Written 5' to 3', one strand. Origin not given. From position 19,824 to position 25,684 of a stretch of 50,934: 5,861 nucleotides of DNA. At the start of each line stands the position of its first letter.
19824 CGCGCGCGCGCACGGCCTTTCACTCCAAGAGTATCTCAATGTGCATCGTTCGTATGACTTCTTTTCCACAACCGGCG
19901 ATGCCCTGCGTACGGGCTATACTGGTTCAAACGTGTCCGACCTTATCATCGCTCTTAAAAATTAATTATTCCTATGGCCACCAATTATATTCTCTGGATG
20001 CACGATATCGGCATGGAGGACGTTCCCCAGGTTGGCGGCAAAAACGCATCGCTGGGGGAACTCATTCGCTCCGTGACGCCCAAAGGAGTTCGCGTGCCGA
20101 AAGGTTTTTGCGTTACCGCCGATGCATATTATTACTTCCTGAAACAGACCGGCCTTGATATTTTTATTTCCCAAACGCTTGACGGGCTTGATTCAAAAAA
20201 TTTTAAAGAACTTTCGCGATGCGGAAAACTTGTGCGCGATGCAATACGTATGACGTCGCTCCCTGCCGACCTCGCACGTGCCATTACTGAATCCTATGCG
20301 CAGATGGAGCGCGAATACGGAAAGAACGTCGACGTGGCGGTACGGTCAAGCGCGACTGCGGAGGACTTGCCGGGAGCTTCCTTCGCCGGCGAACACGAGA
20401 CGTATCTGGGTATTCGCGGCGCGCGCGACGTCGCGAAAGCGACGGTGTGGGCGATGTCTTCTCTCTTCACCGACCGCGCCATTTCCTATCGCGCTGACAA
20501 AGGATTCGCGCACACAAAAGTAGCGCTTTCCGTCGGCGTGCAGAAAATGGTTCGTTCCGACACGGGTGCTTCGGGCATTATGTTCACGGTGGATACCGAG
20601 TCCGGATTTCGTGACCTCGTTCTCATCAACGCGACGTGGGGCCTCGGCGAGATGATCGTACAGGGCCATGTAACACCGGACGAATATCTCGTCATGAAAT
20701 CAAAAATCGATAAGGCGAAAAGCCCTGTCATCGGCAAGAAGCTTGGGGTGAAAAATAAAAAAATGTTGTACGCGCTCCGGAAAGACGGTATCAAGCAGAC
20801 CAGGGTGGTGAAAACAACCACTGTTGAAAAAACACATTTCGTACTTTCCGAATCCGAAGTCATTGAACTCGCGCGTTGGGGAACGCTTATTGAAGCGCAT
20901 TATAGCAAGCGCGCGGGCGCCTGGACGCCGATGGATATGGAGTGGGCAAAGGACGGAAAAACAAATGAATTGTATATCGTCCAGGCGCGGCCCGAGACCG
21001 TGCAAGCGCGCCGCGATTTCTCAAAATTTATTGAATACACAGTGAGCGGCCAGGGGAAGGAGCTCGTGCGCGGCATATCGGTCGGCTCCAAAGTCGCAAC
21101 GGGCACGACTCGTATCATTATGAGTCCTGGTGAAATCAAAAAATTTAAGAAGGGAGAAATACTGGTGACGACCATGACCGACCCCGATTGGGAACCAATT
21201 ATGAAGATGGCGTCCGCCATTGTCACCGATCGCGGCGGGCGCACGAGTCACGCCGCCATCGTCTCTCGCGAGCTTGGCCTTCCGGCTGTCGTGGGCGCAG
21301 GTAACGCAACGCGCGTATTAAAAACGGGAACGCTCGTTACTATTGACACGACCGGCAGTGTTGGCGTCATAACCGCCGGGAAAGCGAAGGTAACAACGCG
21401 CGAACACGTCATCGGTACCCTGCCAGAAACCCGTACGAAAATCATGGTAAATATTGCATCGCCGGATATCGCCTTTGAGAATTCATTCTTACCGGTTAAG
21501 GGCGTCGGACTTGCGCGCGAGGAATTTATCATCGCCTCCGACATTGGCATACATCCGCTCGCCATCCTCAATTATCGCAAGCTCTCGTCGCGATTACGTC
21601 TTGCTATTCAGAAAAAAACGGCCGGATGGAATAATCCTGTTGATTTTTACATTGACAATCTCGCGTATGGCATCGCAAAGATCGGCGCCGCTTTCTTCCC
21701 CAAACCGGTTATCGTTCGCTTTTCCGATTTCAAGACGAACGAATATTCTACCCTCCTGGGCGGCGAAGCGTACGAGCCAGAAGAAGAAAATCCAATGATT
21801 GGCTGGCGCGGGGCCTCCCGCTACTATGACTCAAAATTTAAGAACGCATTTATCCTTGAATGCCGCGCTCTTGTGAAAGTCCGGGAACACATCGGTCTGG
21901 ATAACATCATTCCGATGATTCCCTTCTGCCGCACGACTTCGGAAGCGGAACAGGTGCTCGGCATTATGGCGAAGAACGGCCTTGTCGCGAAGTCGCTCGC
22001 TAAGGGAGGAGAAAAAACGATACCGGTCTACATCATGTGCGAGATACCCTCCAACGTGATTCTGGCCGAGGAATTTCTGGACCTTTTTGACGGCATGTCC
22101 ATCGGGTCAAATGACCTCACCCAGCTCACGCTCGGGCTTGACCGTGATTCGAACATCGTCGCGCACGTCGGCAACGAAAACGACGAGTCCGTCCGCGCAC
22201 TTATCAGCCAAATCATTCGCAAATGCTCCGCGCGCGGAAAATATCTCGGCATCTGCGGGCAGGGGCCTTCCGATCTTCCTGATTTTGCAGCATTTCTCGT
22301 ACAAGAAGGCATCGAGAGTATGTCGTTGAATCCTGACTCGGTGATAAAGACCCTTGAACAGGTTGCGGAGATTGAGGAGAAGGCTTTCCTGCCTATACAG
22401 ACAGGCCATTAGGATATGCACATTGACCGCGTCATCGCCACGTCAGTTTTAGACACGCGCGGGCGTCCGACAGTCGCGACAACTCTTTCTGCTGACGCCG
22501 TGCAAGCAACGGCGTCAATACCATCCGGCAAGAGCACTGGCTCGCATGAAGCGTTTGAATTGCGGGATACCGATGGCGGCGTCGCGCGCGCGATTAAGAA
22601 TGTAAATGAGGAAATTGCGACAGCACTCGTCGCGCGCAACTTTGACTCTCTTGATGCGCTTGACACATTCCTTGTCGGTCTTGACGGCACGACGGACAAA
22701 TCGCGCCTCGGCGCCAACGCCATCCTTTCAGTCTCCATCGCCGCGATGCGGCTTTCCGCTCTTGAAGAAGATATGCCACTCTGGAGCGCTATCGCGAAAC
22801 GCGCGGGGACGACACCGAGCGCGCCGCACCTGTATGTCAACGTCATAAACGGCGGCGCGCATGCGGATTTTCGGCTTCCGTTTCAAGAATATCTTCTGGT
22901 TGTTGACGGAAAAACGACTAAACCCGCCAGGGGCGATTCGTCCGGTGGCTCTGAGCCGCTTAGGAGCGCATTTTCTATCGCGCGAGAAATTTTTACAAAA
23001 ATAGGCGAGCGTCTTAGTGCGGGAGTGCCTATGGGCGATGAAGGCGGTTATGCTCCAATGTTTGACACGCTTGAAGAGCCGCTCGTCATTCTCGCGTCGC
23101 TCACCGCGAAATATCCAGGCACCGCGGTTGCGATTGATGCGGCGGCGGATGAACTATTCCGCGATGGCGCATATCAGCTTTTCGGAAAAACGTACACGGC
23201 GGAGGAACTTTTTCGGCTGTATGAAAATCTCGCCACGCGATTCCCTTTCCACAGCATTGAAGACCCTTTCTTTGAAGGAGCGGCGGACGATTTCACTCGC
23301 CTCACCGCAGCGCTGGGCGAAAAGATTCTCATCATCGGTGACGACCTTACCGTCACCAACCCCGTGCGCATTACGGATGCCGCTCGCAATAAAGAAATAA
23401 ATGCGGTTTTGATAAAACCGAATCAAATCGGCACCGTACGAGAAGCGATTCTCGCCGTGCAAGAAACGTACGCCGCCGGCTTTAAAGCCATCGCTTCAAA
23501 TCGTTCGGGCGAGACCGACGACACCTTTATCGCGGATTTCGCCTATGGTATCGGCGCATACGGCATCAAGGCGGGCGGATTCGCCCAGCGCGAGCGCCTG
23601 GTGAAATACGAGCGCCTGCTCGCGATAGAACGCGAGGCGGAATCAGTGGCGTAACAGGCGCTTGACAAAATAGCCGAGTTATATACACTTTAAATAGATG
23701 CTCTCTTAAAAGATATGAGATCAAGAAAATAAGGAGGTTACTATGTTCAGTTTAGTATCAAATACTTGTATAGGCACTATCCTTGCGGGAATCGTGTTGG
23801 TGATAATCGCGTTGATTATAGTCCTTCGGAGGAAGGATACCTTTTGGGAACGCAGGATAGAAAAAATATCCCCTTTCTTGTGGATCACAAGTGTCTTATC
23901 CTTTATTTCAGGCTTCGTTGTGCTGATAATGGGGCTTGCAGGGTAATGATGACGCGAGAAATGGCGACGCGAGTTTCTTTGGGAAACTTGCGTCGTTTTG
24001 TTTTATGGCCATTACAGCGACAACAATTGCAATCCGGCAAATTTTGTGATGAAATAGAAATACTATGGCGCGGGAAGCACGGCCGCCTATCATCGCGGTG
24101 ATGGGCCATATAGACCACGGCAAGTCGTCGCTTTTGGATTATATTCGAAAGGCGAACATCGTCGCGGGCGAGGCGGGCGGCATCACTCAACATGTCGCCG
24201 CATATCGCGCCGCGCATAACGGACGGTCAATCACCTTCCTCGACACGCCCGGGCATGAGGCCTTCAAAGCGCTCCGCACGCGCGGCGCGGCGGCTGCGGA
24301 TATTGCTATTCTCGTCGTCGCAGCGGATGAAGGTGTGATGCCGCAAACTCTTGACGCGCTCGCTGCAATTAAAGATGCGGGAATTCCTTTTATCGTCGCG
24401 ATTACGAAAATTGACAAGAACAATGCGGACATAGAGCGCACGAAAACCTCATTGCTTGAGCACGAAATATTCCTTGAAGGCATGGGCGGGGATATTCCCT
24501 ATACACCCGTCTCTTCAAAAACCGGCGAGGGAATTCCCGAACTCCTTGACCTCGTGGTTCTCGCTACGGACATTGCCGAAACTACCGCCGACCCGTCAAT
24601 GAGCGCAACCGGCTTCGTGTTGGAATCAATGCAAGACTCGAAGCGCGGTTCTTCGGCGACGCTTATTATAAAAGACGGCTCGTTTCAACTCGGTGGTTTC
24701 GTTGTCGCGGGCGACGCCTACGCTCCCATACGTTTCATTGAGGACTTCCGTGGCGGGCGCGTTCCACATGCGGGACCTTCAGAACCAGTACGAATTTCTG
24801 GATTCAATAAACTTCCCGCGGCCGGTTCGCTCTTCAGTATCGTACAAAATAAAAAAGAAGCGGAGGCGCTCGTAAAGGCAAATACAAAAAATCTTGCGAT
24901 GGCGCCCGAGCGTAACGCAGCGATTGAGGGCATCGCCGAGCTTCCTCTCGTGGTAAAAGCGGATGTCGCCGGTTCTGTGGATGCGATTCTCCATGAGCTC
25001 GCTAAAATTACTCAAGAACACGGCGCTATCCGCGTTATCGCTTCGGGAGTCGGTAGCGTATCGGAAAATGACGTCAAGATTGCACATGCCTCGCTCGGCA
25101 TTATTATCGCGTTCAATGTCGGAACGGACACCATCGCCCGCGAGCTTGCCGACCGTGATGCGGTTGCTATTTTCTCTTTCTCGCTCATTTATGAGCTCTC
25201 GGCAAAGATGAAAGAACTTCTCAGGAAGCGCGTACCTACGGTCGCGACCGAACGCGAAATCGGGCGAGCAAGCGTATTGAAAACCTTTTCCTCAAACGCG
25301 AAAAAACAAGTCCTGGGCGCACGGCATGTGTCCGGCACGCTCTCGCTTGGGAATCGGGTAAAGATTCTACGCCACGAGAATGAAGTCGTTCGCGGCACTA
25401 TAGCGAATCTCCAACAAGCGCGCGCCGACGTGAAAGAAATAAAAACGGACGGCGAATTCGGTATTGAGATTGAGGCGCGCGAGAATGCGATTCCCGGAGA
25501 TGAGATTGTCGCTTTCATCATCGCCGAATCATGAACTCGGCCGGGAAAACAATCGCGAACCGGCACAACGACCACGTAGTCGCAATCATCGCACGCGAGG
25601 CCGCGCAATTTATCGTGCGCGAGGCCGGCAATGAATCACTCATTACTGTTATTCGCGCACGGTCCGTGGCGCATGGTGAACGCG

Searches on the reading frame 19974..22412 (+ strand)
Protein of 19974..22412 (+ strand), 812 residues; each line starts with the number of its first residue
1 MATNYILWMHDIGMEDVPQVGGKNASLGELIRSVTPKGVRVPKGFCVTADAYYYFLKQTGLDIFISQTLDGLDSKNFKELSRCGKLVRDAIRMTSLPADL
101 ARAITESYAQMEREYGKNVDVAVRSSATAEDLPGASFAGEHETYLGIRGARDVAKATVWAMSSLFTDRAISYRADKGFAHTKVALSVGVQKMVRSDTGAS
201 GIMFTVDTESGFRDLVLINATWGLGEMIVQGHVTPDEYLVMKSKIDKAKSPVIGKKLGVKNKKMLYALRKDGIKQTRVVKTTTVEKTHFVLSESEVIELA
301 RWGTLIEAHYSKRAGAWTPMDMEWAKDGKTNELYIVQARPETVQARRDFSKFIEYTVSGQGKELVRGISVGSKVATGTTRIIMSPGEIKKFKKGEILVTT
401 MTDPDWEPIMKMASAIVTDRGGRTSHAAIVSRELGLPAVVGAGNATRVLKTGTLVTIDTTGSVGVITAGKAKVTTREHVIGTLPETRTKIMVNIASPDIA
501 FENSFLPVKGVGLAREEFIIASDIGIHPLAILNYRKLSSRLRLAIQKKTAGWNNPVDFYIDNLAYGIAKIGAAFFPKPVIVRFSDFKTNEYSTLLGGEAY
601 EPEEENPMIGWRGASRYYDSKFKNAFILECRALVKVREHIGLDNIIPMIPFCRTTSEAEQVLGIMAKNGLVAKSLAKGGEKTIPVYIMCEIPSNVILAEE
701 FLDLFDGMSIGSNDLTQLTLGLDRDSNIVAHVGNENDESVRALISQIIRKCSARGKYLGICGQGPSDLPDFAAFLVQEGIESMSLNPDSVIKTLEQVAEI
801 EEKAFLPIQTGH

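Call 5: search_protein_families(library=pfam, proteins=[window:19974-22412:+], max_evalue=0.001)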
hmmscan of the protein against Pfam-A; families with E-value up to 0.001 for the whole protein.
window:19974-22412:+ (812 aa): 3 families
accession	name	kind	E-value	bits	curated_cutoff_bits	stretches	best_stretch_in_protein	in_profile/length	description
PF01326.24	PPDK_N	-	2.1e-108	362.9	27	1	18-347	2-315/328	Pyruvate phosphate dikinase, AMP/ATP-binding domain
PF02896.24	PEP-utilizers_C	-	4.7e-58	197.1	22.8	1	480-801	12-292/293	PEP-utilising enzyme, PEP-binding domain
PF00391.29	PEP-utilizers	-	5.7e-28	96.8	23.1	1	391-459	1-69/72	PEP-utilising enzyme, mobile domain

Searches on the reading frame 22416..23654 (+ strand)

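Call 5: search_protein_families(library=pfam, proteins=[window:22416-23654:+], max_evalue=0.001)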
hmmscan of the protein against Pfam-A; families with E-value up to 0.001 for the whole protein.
window:22416-23654:+ (412 aa): 2 families
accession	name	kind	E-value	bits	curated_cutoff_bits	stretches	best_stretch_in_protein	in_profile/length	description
PF00113.28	Enolase_C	-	1.1e-60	205.9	21.5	1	140-409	8-282/296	Enolase, C-terminal TIM barrel domain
PF03952.21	Enolase_N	-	6.8e-35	120.5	35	1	3-125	1-130/131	Enolase, N-terminal domain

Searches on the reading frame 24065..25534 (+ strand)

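Call 5: search_protein_families(library=pfam, proteins=[window:24065-25534:+], max_evalue=0.001)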
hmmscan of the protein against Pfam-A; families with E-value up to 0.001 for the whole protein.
window:24065-25534:+ (489 aa): 7 families
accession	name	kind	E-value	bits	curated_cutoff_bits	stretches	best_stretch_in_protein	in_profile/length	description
PF00009.33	GTP_EFTU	-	6.4e-36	124.1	26.5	1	9-165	5-183/188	Elongation factor Tu GTP binding domain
PF11987.13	IF-2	-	4.4e-27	94.8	27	1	285-382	19-116/117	Translation-initiation factor 2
PF22042.2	EF-G_D2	-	6e-15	55.6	27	1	181-257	2-81/84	Elongation factor G domain 2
PF01926.29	MMR_HSR1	-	1.7e-11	44.7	21.9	1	10-115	2-113/113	50S ribosome-binding GTPase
PF02421.24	FeoB_N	-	6.2e-06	26.2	27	1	10-162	3-154/156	Ferrous iron transport protein B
PF03193.22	RsgA_GTPase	-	0.00041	20.7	30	0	75-161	20-101/174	RsgA GTPase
PF00350.29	Dynamin_N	-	0.00045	20.7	27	0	10-44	1-35/168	Dynamin family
